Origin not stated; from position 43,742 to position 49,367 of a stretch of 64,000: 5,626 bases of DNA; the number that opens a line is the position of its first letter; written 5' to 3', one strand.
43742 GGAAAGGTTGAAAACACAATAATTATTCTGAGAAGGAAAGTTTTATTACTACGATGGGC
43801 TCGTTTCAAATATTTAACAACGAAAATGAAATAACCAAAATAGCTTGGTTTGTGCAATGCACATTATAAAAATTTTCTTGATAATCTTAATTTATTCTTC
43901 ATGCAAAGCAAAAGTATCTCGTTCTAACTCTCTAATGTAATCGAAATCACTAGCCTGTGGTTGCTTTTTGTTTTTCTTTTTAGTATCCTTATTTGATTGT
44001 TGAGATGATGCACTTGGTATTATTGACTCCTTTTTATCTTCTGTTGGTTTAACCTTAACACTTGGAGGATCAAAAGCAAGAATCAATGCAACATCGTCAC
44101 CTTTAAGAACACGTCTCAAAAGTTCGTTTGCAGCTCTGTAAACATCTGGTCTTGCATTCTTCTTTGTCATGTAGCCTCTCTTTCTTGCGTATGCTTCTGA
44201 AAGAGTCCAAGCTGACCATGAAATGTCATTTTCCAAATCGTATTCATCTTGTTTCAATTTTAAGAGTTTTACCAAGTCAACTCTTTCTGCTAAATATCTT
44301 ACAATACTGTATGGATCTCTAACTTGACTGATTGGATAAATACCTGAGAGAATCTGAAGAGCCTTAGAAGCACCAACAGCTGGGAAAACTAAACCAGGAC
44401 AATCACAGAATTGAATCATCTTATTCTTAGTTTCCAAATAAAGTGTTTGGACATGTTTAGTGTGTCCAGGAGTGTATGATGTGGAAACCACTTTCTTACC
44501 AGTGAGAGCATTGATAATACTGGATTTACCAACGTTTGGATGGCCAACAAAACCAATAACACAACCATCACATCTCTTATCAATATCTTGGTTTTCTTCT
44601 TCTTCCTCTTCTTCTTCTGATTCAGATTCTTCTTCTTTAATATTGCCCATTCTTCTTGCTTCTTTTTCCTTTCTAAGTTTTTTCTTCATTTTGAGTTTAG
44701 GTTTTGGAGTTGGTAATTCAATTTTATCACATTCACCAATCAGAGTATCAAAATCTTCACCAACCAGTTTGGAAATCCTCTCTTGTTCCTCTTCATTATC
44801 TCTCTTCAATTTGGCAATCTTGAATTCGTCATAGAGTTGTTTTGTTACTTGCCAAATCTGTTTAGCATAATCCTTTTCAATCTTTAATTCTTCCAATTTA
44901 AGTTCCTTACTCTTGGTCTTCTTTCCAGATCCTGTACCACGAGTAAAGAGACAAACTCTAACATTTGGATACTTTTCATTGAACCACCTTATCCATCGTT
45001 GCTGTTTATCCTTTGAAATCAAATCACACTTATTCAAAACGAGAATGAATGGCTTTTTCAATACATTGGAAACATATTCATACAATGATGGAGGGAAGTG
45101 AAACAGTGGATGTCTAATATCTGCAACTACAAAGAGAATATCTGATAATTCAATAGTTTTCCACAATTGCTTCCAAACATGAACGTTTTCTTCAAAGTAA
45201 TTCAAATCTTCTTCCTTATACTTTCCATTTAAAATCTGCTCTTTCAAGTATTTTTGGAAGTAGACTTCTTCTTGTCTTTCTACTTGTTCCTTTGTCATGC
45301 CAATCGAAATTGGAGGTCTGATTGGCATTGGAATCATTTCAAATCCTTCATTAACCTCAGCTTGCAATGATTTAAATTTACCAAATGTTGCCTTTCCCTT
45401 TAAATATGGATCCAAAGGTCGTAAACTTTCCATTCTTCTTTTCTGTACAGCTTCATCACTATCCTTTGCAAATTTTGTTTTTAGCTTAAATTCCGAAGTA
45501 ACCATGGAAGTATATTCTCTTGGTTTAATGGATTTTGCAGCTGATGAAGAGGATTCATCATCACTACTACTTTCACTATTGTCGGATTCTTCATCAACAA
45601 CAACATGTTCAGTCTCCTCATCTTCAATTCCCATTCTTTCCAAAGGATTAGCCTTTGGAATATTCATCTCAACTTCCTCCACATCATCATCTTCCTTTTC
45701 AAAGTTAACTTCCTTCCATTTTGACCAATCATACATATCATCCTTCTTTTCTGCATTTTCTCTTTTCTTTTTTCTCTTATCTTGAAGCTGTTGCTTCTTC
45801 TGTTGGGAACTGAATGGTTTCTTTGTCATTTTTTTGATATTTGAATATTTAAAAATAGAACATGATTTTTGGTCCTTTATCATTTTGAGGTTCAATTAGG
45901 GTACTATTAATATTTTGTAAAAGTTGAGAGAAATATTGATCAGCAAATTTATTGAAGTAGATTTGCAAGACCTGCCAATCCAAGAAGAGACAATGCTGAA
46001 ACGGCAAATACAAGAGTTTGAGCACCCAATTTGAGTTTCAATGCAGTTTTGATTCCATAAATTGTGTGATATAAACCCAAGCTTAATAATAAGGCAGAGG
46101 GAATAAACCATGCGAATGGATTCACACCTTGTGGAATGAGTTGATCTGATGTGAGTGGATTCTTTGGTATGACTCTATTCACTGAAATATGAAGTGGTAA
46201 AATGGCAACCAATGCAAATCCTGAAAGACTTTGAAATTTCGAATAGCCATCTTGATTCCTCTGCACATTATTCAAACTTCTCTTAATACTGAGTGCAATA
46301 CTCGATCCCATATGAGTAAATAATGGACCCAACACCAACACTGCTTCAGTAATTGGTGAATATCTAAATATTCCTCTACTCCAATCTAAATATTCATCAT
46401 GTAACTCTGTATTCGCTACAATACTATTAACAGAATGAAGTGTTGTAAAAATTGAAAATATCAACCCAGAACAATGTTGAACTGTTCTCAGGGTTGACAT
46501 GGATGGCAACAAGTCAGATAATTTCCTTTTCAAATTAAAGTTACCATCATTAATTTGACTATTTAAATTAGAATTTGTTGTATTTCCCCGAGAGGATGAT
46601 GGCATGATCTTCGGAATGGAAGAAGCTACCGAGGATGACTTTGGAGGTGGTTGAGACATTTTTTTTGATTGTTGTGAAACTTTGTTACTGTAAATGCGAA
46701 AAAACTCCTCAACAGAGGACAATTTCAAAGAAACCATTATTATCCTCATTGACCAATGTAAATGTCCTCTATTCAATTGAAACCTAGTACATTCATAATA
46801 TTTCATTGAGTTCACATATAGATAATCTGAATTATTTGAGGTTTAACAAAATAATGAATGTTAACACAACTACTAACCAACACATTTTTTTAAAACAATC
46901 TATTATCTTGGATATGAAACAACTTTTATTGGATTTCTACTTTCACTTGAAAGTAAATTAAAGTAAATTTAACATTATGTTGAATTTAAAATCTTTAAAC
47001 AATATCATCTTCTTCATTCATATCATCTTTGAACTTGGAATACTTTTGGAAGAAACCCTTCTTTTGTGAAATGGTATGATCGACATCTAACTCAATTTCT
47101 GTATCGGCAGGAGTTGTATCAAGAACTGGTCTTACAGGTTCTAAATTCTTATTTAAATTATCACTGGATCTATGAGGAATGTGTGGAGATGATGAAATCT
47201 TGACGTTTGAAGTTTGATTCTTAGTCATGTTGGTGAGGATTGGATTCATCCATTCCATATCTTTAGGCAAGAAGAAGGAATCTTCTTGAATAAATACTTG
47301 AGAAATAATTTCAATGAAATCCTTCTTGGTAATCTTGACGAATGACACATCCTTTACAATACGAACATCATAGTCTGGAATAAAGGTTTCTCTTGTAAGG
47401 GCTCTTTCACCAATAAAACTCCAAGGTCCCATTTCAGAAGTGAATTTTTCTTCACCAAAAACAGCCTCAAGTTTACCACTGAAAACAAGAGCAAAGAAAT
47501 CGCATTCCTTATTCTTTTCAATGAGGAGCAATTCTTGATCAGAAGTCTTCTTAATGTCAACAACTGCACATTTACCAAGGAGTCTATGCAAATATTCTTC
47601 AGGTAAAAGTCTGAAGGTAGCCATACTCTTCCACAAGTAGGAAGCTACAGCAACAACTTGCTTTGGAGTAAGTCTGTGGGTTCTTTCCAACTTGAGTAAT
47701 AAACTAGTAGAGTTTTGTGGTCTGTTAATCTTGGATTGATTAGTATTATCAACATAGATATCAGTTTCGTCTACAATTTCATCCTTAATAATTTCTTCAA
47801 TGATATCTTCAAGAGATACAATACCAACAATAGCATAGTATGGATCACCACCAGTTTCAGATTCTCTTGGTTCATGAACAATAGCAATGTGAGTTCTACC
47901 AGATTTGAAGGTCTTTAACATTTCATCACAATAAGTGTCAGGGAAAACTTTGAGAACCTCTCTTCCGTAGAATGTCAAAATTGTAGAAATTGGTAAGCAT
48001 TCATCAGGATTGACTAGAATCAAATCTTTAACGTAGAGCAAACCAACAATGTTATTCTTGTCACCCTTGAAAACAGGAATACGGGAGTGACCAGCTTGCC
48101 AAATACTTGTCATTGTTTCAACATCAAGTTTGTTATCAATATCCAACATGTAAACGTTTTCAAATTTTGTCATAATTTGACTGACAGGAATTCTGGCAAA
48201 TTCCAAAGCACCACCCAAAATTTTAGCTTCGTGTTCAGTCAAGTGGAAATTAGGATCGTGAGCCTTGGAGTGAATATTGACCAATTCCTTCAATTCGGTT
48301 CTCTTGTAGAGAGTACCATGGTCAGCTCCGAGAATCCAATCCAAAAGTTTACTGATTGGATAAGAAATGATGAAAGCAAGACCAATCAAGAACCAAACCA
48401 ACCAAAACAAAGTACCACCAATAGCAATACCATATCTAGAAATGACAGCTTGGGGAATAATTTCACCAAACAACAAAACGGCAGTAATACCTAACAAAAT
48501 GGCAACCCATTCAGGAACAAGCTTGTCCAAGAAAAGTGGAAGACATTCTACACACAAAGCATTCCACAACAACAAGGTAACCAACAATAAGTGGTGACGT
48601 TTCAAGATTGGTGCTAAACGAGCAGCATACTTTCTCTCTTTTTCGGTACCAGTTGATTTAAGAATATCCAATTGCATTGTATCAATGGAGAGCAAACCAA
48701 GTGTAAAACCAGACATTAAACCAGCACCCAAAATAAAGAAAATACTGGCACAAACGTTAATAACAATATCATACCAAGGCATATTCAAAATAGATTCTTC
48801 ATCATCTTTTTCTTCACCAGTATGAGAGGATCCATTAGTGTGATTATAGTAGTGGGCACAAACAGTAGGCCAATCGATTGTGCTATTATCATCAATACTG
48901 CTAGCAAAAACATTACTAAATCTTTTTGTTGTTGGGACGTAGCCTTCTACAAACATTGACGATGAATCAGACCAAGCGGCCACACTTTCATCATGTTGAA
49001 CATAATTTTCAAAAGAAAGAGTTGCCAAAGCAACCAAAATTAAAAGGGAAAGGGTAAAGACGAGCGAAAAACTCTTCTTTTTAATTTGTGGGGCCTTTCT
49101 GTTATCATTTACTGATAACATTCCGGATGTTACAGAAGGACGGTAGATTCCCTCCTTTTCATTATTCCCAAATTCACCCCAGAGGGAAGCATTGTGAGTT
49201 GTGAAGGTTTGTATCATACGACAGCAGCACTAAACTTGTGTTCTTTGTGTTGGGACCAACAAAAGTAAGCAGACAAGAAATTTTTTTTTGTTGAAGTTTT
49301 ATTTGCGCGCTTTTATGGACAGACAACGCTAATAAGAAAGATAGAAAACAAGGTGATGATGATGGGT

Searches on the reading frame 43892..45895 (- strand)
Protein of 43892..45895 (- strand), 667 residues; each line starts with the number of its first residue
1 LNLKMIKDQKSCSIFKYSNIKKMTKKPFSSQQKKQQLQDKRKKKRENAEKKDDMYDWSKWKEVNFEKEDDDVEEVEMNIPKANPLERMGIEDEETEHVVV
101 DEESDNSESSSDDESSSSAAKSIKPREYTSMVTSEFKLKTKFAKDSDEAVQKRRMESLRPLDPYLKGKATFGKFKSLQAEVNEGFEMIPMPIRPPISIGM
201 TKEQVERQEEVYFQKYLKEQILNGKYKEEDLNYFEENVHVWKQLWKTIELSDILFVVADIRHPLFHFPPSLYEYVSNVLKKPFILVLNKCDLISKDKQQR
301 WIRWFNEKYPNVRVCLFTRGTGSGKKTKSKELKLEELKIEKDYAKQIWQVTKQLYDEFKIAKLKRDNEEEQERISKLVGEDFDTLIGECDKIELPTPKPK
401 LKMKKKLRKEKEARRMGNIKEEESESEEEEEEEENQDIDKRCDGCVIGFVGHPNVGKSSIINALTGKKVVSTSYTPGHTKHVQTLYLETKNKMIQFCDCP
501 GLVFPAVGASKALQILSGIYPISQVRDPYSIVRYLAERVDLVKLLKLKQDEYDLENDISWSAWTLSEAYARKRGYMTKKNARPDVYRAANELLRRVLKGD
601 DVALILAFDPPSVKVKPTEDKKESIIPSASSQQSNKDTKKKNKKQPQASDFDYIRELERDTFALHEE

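Call 7: search_protein_families(library=pfam, proteins=[window:43892-45895:-], max_evalue=0.001)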
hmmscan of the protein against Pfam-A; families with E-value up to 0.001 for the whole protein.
window:43892-45895:- (667 aa): 4 families
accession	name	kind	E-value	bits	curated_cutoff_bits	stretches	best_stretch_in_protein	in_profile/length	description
PF01926.29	MMR_HSR1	-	5.4e-19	68.8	21.9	1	447-509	2-60/113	50S ribosome-binding GTPase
PF02421.24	FeoB_N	-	8e-09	35.6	27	1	447-502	3-57/156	Ferrous iron transport protein B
PF03193.22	RsgA_GTPase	-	3.4e-07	30.7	30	1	428-481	90-149/174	RsgA GTPase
PF00009.33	GTP_EFTU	-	0.00019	21.5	26.5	0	447-501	6-78/188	Elongation factor Tu GTP binding domain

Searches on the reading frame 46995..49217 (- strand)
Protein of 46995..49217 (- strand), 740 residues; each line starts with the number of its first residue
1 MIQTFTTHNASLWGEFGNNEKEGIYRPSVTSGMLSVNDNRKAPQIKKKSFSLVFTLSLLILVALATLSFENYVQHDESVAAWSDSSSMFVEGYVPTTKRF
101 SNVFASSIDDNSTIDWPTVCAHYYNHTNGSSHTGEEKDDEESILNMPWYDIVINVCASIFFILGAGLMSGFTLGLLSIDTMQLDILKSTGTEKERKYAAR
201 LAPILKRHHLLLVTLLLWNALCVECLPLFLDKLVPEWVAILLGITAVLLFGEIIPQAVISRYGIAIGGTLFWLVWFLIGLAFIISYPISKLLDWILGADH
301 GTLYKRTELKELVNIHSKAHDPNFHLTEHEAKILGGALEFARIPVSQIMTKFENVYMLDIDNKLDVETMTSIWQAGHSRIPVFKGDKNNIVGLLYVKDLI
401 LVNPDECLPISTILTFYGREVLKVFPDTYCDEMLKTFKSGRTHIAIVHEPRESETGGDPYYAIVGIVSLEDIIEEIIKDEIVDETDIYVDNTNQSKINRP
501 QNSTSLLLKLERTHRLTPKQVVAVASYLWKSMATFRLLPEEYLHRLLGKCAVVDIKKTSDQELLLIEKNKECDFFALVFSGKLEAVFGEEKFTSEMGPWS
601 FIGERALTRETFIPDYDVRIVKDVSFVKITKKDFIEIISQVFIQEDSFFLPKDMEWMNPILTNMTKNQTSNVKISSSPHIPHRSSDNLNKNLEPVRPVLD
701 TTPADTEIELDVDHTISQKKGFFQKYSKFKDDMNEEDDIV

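Call 7: search_protein_families(library=pfam, proteins=[window:46995-49217:-], max_evalue=0.001)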
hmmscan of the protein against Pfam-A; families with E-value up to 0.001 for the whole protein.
window:46995-49217:- (740 aa): 4 families
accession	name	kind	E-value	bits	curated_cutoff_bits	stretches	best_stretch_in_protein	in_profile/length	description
PF01595.25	CNNM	-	2.3e-25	89.7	28.4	1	158-318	3-173/181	Cyclin M transmembrane N-terminal domain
PF25562.1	CNBH_CNNM2_C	-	1.8e-17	63.9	27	1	513-609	9-110/172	Metal transporter CNNM2-like, C-terminal CNBH domain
PF00571.33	CBS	-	2.3e-07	31.5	24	0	419-477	7-56/57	CBS domain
PF00027.35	cNMP_binding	-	6.2e-06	26.5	27.5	1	564-640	9-88/89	Cyclic nucleotide-binding domain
